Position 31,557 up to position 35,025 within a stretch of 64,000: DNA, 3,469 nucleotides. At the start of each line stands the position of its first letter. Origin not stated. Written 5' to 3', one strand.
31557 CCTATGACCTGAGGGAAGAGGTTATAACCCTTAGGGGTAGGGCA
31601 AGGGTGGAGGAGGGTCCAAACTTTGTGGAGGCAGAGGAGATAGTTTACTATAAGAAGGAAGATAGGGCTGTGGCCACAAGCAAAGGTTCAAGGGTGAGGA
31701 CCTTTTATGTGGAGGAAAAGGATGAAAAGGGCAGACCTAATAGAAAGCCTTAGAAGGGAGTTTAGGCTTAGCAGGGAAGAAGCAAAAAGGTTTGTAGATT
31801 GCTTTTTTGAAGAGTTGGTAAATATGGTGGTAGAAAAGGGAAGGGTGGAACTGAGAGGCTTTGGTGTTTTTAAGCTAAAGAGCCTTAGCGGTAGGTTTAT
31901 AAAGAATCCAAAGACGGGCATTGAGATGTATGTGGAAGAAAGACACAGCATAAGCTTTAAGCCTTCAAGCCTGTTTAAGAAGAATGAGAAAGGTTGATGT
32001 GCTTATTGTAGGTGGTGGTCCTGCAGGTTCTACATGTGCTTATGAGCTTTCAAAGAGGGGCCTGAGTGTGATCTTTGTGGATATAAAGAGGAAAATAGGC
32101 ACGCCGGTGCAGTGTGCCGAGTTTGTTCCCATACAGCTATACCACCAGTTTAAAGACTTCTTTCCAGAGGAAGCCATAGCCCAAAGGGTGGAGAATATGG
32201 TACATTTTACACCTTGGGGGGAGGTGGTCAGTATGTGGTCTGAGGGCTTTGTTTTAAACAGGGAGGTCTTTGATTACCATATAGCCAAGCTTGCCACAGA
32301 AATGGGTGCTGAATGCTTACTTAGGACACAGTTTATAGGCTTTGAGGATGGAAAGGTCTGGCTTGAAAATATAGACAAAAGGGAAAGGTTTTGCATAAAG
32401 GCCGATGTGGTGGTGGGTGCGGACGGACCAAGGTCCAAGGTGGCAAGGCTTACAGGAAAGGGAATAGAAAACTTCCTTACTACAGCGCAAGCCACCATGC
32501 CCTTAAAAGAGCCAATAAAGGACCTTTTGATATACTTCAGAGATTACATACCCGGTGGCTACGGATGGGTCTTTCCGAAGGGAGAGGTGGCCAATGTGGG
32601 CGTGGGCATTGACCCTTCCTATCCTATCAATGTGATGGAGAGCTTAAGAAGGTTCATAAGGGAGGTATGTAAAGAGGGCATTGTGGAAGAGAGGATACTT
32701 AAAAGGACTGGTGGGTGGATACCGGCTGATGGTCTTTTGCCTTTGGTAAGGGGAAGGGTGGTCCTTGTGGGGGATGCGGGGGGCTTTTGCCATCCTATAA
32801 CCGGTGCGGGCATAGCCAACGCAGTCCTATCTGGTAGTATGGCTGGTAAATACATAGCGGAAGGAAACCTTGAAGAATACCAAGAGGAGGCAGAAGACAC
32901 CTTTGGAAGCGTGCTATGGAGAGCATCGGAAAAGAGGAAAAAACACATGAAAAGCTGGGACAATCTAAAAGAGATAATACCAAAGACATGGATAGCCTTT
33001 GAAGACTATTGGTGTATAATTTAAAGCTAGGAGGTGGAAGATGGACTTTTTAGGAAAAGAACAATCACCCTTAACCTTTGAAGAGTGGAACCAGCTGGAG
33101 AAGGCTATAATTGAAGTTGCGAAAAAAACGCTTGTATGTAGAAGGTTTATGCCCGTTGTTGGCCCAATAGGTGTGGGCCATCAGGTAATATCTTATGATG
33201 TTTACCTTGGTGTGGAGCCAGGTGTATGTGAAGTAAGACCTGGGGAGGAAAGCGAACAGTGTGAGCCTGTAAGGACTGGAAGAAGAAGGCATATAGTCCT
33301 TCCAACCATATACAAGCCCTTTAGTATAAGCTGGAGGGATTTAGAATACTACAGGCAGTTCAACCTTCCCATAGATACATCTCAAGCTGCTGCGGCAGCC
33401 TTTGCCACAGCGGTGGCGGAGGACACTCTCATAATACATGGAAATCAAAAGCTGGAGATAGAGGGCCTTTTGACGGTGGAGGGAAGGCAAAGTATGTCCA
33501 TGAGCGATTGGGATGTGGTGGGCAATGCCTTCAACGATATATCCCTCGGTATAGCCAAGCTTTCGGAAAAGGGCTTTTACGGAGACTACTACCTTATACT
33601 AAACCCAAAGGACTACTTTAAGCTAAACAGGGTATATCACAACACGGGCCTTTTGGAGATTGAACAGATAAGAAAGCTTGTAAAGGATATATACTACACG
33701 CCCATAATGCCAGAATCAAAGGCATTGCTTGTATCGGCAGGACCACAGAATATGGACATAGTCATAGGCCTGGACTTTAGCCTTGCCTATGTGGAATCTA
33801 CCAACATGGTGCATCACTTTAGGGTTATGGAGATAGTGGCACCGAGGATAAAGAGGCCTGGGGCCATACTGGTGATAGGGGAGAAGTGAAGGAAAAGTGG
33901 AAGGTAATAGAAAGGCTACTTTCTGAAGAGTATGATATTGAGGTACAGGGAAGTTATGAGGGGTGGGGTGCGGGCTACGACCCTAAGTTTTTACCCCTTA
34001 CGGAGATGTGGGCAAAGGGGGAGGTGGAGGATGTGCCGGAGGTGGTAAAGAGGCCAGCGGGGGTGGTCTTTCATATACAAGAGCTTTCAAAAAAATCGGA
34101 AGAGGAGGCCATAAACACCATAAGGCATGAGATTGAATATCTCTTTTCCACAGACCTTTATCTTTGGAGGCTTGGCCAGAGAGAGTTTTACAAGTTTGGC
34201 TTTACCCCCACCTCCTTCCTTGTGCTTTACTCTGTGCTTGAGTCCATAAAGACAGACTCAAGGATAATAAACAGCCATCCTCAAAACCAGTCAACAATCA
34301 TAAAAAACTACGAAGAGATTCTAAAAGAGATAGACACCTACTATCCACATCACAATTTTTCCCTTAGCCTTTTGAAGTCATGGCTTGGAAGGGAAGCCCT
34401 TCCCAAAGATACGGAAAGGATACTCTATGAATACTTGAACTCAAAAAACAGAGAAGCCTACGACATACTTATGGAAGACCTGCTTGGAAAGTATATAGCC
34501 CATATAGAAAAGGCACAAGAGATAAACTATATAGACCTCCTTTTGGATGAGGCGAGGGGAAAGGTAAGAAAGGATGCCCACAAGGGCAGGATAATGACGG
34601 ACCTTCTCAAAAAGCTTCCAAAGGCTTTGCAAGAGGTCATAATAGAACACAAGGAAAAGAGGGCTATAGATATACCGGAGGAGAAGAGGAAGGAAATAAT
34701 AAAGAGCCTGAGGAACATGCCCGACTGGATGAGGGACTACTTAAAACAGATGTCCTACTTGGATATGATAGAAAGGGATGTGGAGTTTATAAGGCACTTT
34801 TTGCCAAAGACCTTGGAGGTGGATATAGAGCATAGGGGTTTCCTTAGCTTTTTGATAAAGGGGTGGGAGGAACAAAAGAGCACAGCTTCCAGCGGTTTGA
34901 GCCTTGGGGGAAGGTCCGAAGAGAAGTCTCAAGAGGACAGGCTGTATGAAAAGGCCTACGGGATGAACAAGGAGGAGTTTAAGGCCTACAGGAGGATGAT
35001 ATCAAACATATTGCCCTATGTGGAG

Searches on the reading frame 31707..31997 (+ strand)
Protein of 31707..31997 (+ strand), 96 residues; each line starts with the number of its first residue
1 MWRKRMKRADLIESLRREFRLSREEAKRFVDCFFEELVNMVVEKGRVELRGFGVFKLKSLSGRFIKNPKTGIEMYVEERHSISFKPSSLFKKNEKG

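Call 3: search_protein_families(library=pfam, proteins=[window:31707-31997:+], max_evalue=0.01)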
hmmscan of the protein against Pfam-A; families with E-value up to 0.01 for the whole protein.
window:31707-31997:+ (96 aa): 2 families
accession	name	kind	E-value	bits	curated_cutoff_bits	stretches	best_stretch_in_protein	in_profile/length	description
PF00216.26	Bac_DNA_binding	-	1.8e-21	76.6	22.4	1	6-92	1-87/90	Bacterial DNA-binding protein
PF18175.6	HU-CCDC81_bac_2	-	0.00043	20.6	35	1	11-58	3-50/70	CCDC81-like prokaryotic HU domain 2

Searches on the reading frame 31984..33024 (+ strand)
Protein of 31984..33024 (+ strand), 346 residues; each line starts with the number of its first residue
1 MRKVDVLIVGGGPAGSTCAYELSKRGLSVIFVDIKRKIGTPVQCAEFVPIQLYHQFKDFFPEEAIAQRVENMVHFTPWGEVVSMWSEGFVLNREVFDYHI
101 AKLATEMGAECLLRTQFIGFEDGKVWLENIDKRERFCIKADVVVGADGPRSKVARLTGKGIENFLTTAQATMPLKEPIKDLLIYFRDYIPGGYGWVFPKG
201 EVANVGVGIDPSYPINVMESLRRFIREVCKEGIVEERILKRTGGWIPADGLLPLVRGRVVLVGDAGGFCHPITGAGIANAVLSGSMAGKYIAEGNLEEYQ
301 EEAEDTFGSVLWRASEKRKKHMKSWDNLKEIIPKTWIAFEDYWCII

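Call 3: search_protein_families(library=pfam, proteins=[window:31984-33024:+], max_evalue=0.01)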
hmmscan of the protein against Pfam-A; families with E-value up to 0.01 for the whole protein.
window:31984-33024:+ (346 aa): 13 families
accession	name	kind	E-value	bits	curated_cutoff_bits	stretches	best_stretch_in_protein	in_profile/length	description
PF01266.30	DAO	-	7.8e-14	52.4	27.9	2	5-34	1-30/353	FAD dependent oxidoreductase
PF01494.25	FAD_binding_3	-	2.1e-12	47.4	22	2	3-34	1-32/349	FAD binding domain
PF22578.2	GGR_cat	-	1.5e-09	38.1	27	1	183-242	22-84/88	Geranylgeranyl reductase catalytic domain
PF05834.18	Lycopene_cycl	-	3.1e-09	36.8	23.4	2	223-318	220-314/380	Lycopene cyclase protein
PF13450.12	NAD_binding_8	-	8.9e-07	29.5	21.9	1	8-41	1-34/68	NAD(P)-binding Rossmann-like domain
PF12831.13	FAD_oxidored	-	1e-06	28.8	27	1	5-146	1-143/416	FAD dependent oxidoreductase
PF07992.20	Pyr_redox_2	-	2.1e-06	27.8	26.1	1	5-159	2-119/291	Pyridine nucleotide-disulphide oxidoreductase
PF00890.30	FAD_binding_2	-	2.7e-06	27.3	20.4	1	5-37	1-33/414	FAD binding domain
PF03486.20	HI0933_like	-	3.4e-05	23.9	50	1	5-42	2-39/244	HI0933-like protein Rossmann domain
PF01946.23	Thi4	-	6.2e-05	22.8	26.2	1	3-38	17-53/235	Thi4 family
PF04820.20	Trp_halogenase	-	0.00079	18.8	21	0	5-40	1-39/458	Tryptophan halogenase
PF01134.28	GIDA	-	0.00095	18.8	22.1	1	5-35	1-31/391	Glucose inhibited division protein A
PF13738.12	Pyr_redox_3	-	0.0071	16.1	30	1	7-33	1-28/305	Pyridine nucleotide-disulphide oxidoreductase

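Call 4: search_protein_families(library=ncbifam, proteins=[window:31984-33024:+], max_evalue=0.01)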
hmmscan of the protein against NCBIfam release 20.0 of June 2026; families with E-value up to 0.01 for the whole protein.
window:31984-33024:+ (346 aa): 91 families (the best 25 are shown)
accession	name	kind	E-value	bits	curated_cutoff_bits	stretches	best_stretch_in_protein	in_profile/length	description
TIGR02032.1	GG-red-SF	subfamily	2.8e-59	201.2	158.8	1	5-291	2-297/297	geranylgeranyl reductase family protein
TIGR02023.1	BchP-ChlP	subfamily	5.3e-37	127.7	343.3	1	5-295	2-302/388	geranylgeranyl diphosphate reductase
NF041080.1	DGGGPL_reductase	equivalog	1.1e-31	110.2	580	1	4-295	2-315/447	digeranylgeranylglycerophospholipid reductase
NF041160.1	DGGPL_Thplmales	equivalog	8.9e-31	107.2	780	1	2-326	2-344/396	digeranylgeranylglycerophospholipid reductase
TIGR02028.1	ChlP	equivalog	1.6e-23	83.1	505.3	1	6-298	3-311/398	geranylgeranyl reductase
NF049967.1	QhpG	equivalog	2e-16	59.9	240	1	6-160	1-151/423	flavin-dependent monooxygenase QhpG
NF004780.0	PRK06126.1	subfamily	2.7e-15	55.7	445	2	3-38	8-43/552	hypothetical protein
NF038171.1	maturase_LodB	equivalog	5.3e-15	55.4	400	1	5-159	1-169/361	lysine-epsilon-oxidase maturase LodB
TIGR01790.1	carotene-cycl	subfamily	4.3e-13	49.2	209.5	2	222-321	226-323/387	lycopene cyclase family protein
TIGR01988.1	Ubi-OHases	subfamily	5.3e-13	48.6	224.65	1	5-35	1-32/387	ubiquinone biosynthesis hydroxylase, UbiH/UbiF/VisC/COQ6 family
NF041385.1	Dggglyphlred_Halo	equivalog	6.4e-12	44.7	700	1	3-207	4-221/405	digeranylgeranylglycerophospholipid reductase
NF045655.1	MkRedMenJ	equivalog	1.9e-11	43.5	700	1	3-296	4-320/406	menaquinone reductase MenJ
NF005313.0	PRK06847.1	subfamily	3e-11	42.9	372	1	4-37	5-38/375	hypothetical protein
NF005612.0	PRK07364.1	equivalog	8e-11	41.1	487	2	3-35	18-50/415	FAD-dependent hydroxylase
NF008519.0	PRK11445.1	equivalog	3.9e-09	36.2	303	2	2-39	2-38/355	FAD-binding protein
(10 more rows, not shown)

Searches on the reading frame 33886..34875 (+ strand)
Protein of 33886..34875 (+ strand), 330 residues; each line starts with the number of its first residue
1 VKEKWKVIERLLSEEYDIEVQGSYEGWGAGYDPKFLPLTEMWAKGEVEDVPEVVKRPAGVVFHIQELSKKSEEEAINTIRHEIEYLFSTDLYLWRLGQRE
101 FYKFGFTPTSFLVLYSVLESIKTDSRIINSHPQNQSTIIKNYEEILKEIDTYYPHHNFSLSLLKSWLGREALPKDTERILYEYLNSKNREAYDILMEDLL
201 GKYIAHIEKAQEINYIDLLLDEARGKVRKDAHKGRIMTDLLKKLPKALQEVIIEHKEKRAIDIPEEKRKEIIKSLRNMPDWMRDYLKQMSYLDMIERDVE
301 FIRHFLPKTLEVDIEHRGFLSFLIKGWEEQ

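Call 67: predict_structure(alignment_id=A2)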
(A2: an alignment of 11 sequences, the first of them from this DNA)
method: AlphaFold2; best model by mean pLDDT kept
length: 330 residues; sequences in the alignment: 11
mean_pLDDT: 91.0   pTM: 0.89
mean pLDDT of the five models: 91.0, 89.9, 86.9, 86.6, 85.4
residues with pLDDT >= 90: 259; 70-90: 58; 50-70: 8; < 50: 5
segments of 3 or more residues with pLDDT < 50: 230-233
pLDDT, mean of each block of 10 residues (from residue 1): 89 96 93 94 90 93 94 94 93 92 92 96 95 94 93 94 96 93 89 88 93 95 70 69 95 93 95 95 92 93 93 85 79
secondary structure, 60 per line:
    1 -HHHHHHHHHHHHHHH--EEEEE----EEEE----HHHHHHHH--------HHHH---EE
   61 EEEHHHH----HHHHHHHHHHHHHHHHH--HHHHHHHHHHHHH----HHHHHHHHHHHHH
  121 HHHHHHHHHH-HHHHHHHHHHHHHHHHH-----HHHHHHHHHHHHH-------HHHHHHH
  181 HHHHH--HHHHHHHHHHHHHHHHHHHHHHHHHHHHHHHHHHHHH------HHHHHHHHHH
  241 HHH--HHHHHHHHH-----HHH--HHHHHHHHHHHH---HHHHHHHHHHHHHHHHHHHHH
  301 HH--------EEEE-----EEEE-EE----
elements in order: H2-16 E19-23 E28-31 H36-43 H52-55 E59-63 H64-67 H72-88 H91-103 H108-130 H132-148 H154-166 H174-185 H188-224 H231-243 H246-254 H265-276 H280-302 E311-314 E320-323

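Call 77: fold_search(model_id=the predicted structure, library=pdb)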
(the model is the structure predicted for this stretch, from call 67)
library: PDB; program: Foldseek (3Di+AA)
matches with E <= 10: 160; with E <= 0.001: 0
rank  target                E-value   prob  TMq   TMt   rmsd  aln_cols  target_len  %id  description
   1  1ix3                  2.4e-01  0.13  0.13  0.18  20.4       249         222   14  Crystal Structure of Rat Heme Oxygenase-1 in complex with Heme bound to Cyanide (released 2003-09-02)
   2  8a74_B                3.3e-01  0.09  0.15  0.15  18.1       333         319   14  PcIDS1_F315A in complex with Mg2+ and GPP (released 2023-05-31)
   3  1wmw_D                3.5e-01  0.12  0.15  0.16  18.3       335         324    9  Crystal structure of geranulgeranyl diphosphate synthase from Thermus thermophilus (released 2005-07-21)
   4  7upp_A                6.2e-01  0.07  0.13  0.14  19.6       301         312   13  Crystal structure of designed heterotrimeric assembly DHT03_2arm_A21/B21/C long (released 2022-12-14)
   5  1wmw_A                6.9e-01  0.12  0.16  0.16  17.5       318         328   10  Crystal structure of geranulgeranyl diphosphate synthase from Thermus thermophilus (released 2005-07-21)
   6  1wmw_B                6.9e-01  0.09  0.16  0.16  18.2       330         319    9  Crystal structure of geranulgeranyl diphosphate synthase from Thermus thermophilus (released 2005-07-21)
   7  1to9_B                8.7e-01  0.06  0.12  0.17  22.8       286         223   14  Crystal structure of THI-4 protein from Bacillus subtilis (released 2004-08-10)
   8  5btq_B                8.7e-01  0.05  0.11  0.15  20.8       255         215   13  Crystal structure of human heme oxygenase 1 H25R with biliverdin bound (released 2016-06-08)
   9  1ivj                  1.1e+00  0.04  0.11  0.16  21.1       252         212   13  Crystal Structure of Rat Hemeoxygenase-1 in Complex with Heme and Azide. (released 2002-12-11)
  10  1dve                  1.2e+00  0.04  0.12  0.16  20.5       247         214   14  CRYSTAL STRUCTURE OF RAT HEME OXYGENASE-1 IN COMPLEX WITH HEME (released 2000-04-12)
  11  2y00_B                1.4e+00  0.03  0.13  0.14  18.3       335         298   11  TURKEY BETA1 ADRENERGIC RECEPTOR WITH STABILISING MUTATIONS AND BOUND PARTIAL AGONIST DOBUTAMINE (CRYSTAL DOB92) (released 2011-01-12)
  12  4nqi_B                1.4e+00  0.04  0.10  0.14  22.4       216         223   13  Structure of the N-terminal I-BAR domain (1-259) of D.Discoideum IBARa (released 2014-02-05)
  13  5uc8_B                1.5e+00  0.04  0.12  0.17  20.8       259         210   11  Crystal structure of human Heme Oxygenase-2 (released 2017-02-15)
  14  4jl9                  1.6e+00  0.01  0.09  0.05  33.6       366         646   12  Crystal structure of mouse TBK1 bound to BX795 (released 2013-06-19)
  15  4kk2_B                1.7e+00  0.06  0.17  0.16  18.5       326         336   13  Crystal structure of a chimeric FPP/GFPP synthase (TARGET EFI-502313c) from Artemisia spiciformiS (1-72:GI751454468,73 (released 2013-06-19)
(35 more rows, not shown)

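Call 78: search_protein_families(library=pfam, proteins=[window:33886-34875:+], max_evalue=10)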
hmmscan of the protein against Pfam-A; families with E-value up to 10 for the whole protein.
window:33886-34875:+ (330 aa): 3 families
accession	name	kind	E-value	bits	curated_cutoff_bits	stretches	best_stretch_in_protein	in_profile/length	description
PF23135.2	TRI4_N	-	0.16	12.4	27.8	1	201-230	22-46/61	TRI4 N-terminal domain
PF00607.25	Gag_p24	-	0.21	11.9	24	1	140-207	8-76/128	gag protein p24 N-terminal domain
PF10180.14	WKF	-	0.66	10.3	25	1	161-188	22-49/63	WKF domain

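Call 83: fold_search(model_id=the predicted structure, library=viral)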
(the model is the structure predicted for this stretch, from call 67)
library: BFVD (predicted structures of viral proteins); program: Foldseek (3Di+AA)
matches with E <= 10: 135; with E <= 0.001: 0
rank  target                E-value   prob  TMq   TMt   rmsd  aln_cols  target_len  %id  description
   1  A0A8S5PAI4            6.5e-02  0.90  0.29  0.16  15.4       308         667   12  Cobalamin biosynthesis protein [Siphoviridae sp. ctmpG14]
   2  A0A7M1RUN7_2          1.4e-01  0.07  0.13  0.06  24.7       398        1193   12  DNA helicase [uncultured phage cr50_1]
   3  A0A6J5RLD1            3.1e-01  0.77  0.32  0.18   7.2       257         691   10  VWFA domain containing protein [uncultured Caudovirales phage]
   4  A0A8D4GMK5            3.4e-01  0.96  0.38  0.22   5.0       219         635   12  (no name in the UniProt tables at hand)
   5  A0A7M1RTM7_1          5.5e-01  0.06  0.13  0.04  25.4       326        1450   12  Uncharacterized protein [uncultured phage cr130_1]
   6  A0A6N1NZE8            6.3e-01  0.04  0.10  0.08  21.9       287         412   11  Uncharacterized protein [Tupanvirus deep ocean]
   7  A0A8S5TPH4            8.0e-01  0.72  0.35  0.22   5.6       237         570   14  VWFA domain-containing protein [Podoviridae sp. ct2iq11]
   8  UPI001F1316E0         8.0e-01  0.07  0.08  0.14  16.1       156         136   14  (no name look-up for this kind of identifier)
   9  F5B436                8.4e-01  0.77  0.36  0.18   5.3       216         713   14  (no name in the UniProt tables at hand)
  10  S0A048                8.4e-01  0.06  0.16  0.06  19.1       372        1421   10  Structural protein [Cellulophaga phage phi14:2]
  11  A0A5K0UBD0            9.3e-01  0.06  0.14  0.16  19.9       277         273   12  Carrier superfamily protein [Yasminevirus sp. GU-2018]
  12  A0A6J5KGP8            9.8e-01  0.04  0.13  0.08  21.8       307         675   11  Uncharacterized protein [uncultured Caudovirales phage]
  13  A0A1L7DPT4            1.1e+00  0.07  0.16  0.11  14.8       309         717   10  Viron protein [Vibrio phage Vp670]
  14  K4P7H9                1.2e+00  0.04  0.12  0.04  21.0       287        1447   13  Genome polyprotein [WUHARV Calicivirus 1]
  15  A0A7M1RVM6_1          1.3e+00  0.04  0.14  0.05  25.6       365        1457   13  Uncharacterized protein [uncultured phage cr131_1]
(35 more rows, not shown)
